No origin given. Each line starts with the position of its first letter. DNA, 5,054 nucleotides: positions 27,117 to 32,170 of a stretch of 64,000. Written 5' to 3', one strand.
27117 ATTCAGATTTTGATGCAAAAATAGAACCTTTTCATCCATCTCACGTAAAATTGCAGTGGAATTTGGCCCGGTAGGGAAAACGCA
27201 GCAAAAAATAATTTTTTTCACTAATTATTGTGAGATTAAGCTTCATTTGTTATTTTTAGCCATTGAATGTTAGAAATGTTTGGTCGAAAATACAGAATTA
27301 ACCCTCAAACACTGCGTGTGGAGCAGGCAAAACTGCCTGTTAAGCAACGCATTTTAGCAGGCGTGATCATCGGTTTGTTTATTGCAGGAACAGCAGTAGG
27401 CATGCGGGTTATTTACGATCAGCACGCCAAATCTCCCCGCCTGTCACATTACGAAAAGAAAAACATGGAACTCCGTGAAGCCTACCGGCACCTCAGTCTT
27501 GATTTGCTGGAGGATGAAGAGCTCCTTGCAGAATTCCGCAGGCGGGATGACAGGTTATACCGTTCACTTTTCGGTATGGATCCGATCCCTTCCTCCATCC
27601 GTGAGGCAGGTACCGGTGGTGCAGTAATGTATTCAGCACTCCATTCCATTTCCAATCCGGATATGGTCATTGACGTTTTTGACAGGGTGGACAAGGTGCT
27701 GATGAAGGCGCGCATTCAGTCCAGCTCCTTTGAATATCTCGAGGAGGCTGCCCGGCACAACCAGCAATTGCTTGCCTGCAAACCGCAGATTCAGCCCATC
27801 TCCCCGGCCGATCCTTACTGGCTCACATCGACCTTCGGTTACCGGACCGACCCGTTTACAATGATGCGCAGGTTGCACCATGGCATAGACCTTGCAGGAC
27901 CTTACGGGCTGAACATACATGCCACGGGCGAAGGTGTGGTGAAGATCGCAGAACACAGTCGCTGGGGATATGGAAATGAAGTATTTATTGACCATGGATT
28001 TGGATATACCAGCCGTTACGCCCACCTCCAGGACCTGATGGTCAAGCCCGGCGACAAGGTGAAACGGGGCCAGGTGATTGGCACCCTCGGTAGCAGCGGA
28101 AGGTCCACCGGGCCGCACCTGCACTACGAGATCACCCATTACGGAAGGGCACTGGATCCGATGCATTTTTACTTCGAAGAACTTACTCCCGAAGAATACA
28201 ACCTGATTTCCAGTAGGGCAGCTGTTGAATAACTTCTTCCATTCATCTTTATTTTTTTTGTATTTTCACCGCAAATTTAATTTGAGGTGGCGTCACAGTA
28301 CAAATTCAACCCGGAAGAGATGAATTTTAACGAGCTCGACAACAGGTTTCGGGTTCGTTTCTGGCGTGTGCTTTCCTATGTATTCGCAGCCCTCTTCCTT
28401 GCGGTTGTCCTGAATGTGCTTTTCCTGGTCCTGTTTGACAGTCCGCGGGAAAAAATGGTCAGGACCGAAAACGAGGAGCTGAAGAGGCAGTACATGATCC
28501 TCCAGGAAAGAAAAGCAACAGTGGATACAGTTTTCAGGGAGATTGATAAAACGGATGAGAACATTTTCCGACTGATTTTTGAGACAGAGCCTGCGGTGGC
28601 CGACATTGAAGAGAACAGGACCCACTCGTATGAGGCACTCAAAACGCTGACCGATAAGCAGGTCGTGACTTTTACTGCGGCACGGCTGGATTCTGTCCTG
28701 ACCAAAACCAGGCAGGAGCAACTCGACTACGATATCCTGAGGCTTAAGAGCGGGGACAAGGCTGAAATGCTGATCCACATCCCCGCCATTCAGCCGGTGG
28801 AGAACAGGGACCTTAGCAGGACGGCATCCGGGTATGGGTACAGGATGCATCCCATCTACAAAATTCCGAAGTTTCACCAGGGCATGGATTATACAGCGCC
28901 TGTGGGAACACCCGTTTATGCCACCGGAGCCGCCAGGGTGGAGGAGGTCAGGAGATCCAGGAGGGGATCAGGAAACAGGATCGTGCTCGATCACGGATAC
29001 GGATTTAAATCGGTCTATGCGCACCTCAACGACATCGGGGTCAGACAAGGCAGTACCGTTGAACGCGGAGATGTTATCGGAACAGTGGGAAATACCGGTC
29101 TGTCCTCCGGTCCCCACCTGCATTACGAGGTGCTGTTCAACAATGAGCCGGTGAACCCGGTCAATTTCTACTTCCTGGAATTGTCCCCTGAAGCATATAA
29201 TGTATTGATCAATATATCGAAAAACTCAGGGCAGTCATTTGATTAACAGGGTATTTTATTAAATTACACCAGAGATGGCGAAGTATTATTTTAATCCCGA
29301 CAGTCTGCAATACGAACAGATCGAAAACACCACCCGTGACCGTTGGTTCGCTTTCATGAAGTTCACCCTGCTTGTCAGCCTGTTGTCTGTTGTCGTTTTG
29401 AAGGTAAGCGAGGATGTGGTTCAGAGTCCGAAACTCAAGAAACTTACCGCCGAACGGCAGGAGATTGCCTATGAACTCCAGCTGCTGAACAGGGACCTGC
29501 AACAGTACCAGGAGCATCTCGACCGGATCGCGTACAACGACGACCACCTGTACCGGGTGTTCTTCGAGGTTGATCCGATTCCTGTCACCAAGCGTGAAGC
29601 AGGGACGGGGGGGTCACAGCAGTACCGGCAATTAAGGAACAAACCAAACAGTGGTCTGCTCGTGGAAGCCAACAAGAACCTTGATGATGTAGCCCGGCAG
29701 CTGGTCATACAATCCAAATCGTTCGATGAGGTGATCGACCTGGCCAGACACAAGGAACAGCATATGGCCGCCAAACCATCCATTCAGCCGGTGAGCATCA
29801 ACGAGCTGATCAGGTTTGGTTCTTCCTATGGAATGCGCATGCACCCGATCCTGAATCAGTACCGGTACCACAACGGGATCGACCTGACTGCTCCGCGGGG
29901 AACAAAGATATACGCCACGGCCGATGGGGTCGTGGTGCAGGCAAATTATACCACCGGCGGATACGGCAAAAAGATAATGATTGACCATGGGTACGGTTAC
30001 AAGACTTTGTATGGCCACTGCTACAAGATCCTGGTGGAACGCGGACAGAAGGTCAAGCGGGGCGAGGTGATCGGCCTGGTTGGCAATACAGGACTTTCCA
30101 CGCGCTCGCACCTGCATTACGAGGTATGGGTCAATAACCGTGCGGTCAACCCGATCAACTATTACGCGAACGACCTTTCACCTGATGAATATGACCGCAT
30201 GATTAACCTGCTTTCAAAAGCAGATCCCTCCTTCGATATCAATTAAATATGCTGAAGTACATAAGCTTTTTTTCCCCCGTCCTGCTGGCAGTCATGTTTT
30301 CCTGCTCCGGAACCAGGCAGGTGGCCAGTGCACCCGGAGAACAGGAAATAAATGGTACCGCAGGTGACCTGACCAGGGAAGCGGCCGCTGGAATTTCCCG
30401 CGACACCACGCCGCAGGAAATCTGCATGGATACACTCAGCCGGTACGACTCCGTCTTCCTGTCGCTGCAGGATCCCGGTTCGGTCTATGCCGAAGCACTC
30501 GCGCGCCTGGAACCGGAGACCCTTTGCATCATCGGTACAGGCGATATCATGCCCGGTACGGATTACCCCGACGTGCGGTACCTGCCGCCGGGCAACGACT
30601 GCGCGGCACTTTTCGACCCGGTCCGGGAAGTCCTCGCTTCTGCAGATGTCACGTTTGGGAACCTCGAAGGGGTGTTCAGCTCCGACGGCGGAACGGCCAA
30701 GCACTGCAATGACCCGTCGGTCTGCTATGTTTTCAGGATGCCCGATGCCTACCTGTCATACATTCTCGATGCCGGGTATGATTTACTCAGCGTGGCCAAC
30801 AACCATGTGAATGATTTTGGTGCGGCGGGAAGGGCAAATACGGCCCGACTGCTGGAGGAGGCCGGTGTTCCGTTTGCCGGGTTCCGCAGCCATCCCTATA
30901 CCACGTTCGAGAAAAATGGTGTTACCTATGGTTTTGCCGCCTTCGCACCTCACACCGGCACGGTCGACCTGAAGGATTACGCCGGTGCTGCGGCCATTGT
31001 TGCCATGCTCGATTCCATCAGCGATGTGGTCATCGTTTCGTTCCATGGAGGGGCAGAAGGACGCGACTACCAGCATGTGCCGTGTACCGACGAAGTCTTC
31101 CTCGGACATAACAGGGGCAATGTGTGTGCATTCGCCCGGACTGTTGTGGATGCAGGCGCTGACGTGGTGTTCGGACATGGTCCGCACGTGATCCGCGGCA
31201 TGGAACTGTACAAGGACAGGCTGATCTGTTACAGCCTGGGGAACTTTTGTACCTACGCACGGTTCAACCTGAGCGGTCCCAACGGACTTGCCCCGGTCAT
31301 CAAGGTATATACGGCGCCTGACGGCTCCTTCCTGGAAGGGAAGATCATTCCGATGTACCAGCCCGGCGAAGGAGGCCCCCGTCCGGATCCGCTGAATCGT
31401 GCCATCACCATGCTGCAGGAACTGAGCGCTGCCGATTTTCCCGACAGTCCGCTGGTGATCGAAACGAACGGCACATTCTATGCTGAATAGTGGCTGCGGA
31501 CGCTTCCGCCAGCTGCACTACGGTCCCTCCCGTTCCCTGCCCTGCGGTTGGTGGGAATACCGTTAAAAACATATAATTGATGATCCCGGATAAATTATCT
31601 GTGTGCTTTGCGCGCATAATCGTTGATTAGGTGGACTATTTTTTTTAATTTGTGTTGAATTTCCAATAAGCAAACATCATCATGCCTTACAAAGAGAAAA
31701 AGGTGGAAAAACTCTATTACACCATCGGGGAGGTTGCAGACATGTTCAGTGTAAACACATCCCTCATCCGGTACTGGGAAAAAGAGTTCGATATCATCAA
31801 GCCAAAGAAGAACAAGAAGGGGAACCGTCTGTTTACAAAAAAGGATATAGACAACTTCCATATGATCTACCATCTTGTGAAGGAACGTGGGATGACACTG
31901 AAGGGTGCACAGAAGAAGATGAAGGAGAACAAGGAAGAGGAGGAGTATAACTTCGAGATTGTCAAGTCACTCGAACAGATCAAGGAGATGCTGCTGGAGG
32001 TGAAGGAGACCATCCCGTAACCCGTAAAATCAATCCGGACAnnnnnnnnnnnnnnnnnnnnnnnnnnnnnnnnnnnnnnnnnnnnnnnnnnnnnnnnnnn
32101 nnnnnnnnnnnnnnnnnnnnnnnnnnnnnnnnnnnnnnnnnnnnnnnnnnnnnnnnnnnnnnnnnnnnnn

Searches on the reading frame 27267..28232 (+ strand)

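Call 65: search_protein_families(library=pfam, proteins=[window:27267-28232:+], max_evalue=0.0001)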
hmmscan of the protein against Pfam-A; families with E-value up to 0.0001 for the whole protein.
window:27267-28232:+ (321 aa): 1 family
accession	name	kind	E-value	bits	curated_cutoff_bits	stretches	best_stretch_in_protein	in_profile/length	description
PF01551.29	Peptidase_M23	-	4.1e-32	110.7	28.7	1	203-298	2-96/96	Peptidase family M23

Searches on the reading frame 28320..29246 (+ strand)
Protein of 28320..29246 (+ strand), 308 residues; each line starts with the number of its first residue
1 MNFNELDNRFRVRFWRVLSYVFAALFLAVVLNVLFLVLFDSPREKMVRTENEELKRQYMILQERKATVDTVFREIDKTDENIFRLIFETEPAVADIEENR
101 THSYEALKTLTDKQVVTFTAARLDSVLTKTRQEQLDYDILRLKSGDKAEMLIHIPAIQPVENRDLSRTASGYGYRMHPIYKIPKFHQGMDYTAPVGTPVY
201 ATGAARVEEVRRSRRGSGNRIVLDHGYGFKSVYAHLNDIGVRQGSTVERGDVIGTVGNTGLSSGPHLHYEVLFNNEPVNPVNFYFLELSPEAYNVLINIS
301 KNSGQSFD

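Call 65: search_protein_families(library=pfam, proteins=[window:28320-29246:+], max_evalue=0.0001)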
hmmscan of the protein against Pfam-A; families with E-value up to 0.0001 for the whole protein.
window:28320-29246:+ (308 aa): 1 family
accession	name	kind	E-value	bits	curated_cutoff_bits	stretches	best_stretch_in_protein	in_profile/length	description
PF01551.29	Peptidase_M23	-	6.2e-32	110.1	28.7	1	184-280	1-96/96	Peptidase family M23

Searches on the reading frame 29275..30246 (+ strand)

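Call 65: search_protein_families(library=pfam, proteins=[window:29275-30246:+], max_evalue=0.0001)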
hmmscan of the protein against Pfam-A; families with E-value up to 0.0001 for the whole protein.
window:29275-30246:+ (323 aa): 1 family
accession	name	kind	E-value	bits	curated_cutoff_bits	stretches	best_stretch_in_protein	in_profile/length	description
PF01551.29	Peptidase_M23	-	3.2e-35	120.6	28.7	1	198-293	2-96/96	Peptidase family M23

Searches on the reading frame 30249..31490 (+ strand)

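Call 65: search_protein_families(library=pfam, proteins=[window:30249-31490:+], max_evalue=0.0001)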
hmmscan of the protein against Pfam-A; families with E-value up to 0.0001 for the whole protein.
window:30249-31490:+ (413 aa): 1 family
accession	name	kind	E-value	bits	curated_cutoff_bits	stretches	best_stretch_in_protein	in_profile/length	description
PF09587.15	PGA_cap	-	7e-45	153.9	27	1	95-334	3-252/255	Bacterial capsule synthesis protein PGA_cap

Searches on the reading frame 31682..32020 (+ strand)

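Call 65: search_protein_families(library=pfam, proteins=[window:31682-32020:+], max_evalue=0.0001)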
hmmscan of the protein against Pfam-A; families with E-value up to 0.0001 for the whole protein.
window:31682-32020:+ (112 aa): 2 families
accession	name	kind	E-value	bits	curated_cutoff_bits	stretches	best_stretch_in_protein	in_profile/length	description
PF13411.12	MerR_1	-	6.3e-22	77.9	21.6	1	13-82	1-68/69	MerR HTH family regulatory protein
PF00376.29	MerR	-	1.3e-08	34.9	28.2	1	14-51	1-38/38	MerR family regulatory protein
